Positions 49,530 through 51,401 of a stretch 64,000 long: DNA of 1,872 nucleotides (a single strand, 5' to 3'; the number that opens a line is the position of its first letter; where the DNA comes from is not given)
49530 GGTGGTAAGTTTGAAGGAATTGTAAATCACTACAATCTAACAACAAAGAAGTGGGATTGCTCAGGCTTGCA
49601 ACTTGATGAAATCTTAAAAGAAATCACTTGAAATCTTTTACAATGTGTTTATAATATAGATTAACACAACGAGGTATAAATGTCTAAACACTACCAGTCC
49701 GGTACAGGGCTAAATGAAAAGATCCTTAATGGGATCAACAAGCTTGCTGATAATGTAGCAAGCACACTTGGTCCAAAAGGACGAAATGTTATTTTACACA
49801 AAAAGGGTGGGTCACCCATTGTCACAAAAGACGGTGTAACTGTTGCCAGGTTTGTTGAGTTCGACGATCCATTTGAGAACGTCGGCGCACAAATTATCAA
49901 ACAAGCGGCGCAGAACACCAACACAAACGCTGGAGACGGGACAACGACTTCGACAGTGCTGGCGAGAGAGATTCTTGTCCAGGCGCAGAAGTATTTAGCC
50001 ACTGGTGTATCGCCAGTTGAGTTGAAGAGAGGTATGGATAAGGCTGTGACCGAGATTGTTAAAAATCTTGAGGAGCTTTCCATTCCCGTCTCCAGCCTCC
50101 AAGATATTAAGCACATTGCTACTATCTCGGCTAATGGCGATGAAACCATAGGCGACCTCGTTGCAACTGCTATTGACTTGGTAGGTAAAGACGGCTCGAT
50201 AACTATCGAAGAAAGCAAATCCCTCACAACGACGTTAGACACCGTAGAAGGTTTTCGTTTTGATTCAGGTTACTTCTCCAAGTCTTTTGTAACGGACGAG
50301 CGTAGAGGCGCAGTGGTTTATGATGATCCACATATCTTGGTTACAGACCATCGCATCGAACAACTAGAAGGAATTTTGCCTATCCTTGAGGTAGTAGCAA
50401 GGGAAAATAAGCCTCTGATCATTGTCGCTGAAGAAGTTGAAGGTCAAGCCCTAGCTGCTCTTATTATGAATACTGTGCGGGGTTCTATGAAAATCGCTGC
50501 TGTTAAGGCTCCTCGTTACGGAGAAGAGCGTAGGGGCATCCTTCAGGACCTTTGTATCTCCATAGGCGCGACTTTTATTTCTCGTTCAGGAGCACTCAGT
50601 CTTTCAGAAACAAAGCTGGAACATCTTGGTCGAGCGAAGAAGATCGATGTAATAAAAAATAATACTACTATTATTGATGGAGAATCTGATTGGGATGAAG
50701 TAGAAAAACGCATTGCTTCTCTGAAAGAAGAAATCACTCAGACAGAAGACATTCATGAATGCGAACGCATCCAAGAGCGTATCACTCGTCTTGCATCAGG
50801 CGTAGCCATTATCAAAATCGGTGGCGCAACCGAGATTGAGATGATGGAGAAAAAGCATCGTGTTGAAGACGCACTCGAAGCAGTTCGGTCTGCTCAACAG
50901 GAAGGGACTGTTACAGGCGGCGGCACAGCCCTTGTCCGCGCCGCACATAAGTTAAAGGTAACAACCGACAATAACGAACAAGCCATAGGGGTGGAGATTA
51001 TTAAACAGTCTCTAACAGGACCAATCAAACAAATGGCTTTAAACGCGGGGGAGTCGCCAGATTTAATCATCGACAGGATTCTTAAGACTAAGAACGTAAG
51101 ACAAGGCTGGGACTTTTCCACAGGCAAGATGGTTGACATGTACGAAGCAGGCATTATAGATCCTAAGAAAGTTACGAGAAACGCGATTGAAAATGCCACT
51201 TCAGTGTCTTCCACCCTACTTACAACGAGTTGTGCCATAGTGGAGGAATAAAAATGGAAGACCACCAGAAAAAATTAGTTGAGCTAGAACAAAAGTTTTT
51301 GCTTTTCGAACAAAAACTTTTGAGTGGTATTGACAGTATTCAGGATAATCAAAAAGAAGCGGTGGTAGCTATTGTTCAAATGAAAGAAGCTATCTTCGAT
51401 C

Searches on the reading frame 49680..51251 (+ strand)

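Call 25: search_protein_families(library=pfam, proteins=[window:49680-51251:+], max_evalue=0.001)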
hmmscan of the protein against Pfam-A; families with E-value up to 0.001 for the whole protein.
window:49680-51251:+ (523 aa): 1 family
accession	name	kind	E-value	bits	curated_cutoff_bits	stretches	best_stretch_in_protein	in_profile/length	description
PF00118.29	Cpn60_TCP1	-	1.6e-72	245.2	34.3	1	22-521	1-487/490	TCP-1/cpn60 chaperonin family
